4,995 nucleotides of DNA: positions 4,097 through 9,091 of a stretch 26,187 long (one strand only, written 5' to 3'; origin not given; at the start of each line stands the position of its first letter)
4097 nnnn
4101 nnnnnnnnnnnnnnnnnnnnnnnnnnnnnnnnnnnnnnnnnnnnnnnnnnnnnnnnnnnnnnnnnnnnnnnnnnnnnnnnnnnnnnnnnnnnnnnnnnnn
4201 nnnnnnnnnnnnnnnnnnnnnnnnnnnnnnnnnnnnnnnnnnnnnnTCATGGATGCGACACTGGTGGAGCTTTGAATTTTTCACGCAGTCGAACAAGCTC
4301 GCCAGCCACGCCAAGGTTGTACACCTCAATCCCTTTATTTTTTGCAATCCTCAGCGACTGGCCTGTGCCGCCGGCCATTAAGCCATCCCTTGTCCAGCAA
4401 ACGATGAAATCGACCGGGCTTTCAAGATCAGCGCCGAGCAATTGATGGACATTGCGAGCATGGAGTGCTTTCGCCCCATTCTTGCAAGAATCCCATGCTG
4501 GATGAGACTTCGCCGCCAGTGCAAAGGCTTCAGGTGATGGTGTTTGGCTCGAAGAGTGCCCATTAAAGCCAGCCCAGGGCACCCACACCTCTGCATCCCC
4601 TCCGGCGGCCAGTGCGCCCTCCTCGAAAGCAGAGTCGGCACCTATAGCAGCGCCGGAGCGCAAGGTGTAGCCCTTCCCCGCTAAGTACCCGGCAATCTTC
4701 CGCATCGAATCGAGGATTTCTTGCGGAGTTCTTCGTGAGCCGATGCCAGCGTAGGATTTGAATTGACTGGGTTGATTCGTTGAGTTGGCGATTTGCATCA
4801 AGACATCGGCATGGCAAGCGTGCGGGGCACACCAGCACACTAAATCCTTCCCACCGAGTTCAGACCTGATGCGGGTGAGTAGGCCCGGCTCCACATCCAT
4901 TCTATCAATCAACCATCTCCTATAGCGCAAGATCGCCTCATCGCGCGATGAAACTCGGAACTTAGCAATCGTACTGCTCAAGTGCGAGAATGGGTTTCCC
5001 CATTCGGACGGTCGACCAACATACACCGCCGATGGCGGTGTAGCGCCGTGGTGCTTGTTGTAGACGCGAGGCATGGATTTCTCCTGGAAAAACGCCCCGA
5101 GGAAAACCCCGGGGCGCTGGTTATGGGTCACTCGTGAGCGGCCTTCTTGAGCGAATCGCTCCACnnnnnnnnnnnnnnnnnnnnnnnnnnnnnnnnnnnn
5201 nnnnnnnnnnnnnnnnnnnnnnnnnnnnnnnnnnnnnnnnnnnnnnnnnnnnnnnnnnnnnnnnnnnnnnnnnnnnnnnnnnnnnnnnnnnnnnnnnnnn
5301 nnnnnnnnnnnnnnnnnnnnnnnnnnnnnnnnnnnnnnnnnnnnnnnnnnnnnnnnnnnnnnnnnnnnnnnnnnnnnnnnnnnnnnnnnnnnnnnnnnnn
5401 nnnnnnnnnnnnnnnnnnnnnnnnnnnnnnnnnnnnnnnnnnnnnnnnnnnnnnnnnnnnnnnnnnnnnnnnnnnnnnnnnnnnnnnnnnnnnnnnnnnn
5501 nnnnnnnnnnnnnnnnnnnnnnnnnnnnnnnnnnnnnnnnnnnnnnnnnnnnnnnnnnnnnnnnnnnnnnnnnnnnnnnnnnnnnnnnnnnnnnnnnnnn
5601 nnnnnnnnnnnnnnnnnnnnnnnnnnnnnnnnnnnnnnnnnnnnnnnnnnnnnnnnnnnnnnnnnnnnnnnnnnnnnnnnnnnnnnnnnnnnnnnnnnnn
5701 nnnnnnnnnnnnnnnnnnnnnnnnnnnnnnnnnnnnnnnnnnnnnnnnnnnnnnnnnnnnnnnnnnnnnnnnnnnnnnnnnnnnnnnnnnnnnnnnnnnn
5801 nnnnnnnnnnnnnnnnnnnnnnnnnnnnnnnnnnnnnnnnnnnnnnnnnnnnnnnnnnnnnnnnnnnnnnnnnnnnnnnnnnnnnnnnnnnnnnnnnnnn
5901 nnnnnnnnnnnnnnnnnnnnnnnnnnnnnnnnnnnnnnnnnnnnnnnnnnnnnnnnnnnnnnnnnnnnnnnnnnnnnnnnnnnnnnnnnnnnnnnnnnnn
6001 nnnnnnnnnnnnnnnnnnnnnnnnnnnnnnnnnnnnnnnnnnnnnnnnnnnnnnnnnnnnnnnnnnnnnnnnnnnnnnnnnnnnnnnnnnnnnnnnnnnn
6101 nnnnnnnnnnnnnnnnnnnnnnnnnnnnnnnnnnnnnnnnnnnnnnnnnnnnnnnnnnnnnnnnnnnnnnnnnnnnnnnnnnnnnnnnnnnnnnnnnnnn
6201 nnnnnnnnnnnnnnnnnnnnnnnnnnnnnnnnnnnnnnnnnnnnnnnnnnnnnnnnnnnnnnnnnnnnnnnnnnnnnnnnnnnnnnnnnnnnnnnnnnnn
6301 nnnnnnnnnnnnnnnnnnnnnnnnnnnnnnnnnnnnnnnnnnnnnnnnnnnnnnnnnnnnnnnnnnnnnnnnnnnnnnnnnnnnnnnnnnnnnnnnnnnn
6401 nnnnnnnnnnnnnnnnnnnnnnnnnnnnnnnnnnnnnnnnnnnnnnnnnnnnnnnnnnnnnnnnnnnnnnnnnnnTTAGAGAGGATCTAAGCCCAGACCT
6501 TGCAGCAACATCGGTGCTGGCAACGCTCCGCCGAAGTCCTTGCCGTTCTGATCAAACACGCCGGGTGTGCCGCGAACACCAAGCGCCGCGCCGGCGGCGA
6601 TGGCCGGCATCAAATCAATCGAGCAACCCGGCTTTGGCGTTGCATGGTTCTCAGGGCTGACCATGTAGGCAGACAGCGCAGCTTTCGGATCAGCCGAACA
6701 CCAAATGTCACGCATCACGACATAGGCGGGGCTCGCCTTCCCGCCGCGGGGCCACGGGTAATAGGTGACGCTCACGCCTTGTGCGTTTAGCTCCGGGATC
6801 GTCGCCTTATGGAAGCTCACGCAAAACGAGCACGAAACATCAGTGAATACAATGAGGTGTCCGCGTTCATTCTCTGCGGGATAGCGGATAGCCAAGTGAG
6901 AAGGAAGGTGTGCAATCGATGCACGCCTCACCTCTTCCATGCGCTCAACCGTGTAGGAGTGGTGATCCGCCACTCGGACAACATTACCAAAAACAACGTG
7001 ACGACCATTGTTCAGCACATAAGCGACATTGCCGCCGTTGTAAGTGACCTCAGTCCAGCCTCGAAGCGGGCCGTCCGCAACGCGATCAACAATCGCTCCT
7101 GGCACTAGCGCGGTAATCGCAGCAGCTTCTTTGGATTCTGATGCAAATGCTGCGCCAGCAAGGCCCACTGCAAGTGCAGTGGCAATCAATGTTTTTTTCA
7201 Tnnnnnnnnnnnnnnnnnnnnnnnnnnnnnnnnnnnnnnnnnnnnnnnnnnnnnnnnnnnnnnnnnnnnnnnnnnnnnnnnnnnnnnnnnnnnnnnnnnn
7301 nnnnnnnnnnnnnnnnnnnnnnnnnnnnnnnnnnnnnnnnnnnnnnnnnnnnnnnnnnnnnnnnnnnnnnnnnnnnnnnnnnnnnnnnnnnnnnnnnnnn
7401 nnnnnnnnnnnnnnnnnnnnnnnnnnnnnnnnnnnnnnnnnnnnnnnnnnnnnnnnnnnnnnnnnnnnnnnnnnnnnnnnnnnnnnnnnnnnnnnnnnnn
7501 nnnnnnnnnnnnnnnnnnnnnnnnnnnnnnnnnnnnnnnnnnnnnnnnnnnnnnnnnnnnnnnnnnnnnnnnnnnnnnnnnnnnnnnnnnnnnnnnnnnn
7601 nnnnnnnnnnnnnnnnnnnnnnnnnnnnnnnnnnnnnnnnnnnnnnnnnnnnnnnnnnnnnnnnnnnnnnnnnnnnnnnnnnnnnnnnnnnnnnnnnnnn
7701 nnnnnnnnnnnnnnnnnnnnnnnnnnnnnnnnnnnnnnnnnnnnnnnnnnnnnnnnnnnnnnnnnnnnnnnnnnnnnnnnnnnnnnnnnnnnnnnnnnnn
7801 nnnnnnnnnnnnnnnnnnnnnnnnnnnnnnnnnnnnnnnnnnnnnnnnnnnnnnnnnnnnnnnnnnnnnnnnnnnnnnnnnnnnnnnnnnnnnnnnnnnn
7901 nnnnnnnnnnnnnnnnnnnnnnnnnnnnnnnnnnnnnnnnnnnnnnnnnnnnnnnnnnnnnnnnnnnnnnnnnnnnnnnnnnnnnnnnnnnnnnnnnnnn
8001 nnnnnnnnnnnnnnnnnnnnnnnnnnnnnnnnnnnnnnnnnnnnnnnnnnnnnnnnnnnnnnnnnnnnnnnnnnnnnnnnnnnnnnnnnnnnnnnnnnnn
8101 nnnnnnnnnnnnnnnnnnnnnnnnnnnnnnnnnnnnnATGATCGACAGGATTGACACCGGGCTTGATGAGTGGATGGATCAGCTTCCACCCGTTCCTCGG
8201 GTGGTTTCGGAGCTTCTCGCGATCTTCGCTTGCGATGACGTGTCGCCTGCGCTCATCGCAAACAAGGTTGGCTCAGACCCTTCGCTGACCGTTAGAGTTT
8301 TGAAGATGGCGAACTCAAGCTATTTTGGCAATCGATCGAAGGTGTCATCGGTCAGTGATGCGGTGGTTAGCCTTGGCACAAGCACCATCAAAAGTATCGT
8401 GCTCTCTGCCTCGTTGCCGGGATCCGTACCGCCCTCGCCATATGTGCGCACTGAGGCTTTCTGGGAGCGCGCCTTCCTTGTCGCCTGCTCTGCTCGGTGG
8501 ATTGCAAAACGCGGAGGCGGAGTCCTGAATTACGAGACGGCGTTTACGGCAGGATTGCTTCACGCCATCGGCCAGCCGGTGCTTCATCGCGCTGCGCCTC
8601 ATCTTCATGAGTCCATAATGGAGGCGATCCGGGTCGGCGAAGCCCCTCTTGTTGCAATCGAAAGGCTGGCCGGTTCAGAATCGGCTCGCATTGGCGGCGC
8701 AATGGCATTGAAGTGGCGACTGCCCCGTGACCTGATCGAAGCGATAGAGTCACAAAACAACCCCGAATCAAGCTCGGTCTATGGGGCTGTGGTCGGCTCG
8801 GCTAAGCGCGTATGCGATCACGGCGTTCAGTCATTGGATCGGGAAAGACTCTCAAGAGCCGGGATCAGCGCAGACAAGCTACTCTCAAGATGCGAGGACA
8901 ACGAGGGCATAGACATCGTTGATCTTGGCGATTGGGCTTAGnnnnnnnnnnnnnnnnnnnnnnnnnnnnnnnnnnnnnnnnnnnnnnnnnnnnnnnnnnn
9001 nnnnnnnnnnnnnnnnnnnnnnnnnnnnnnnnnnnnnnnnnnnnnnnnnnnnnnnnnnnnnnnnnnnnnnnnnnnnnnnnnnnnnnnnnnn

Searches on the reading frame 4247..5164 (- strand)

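Call 25: search_protein_families(library=pfam, proteins=[window:4247-5164:-], max_evalue=0.001)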
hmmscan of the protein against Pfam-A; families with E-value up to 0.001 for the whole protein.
window:4247-5164:- (305 aa): 2 families
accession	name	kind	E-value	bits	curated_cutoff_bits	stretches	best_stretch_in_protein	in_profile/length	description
PF14216.11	DUF4326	-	6.1e-21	75.3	25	1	38-124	4-82/82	Domain of unknown function (DUF4326)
PF02481.21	DNA_processg_A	-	5.2e-06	26.2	29.6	1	136-190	45-99/212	DNA recombination-mediator protein A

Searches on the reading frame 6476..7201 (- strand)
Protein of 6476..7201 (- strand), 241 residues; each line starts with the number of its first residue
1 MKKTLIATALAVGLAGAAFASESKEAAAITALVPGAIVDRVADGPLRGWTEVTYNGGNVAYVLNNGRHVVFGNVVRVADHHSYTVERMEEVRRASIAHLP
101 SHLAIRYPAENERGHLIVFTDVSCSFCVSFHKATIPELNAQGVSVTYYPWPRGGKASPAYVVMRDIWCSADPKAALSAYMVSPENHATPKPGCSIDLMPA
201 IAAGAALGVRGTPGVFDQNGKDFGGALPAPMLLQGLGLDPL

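Call 25: search_protein_families(library=pfam, proteins=[window:6476-7201:-], max_evalue=0.001)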
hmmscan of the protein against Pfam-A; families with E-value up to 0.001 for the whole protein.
window:6476-7201:- (241 aa): 2 families
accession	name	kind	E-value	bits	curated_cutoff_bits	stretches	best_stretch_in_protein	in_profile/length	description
PF10411.14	DsbC_N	-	2.5e-11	43.5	25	1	17-78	2-63/70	Disulfide bond isomerase protein N-terminal domain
PF13098.12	Thioredoxin_2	-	2.6e-10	41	27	1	109-234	2-102/104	Thioredoxin-like domain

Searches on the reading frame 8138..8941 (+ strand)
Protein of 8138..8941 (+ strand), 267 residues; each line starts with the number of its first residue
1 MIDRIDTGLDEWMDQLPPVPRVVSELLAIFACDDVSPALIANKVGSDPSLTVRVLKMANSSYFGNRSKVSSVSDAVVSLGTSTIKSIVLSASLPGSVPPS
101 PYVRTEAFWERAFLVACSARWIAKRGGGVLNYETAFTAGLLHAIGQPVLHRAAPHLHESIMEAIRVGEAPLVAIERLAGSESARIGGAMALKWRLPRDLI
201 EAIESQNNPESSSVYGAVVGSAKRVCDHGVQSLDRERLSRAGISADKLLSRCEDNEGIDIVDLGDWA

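Call 25: search_protein_families(library=pfam, proteins=[window:8138-8941:+], max_evalue=0.001)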
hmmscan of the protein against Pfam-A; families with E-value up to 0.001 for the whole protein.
window:8138-8941:+ (267 aa): 1 family
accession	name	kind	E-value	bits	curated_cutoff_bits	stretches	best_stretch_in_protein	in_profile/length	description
PF08668.18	HDOD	-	1.4e-45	155.7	22.9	1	16-209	1-196/196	HDOD domain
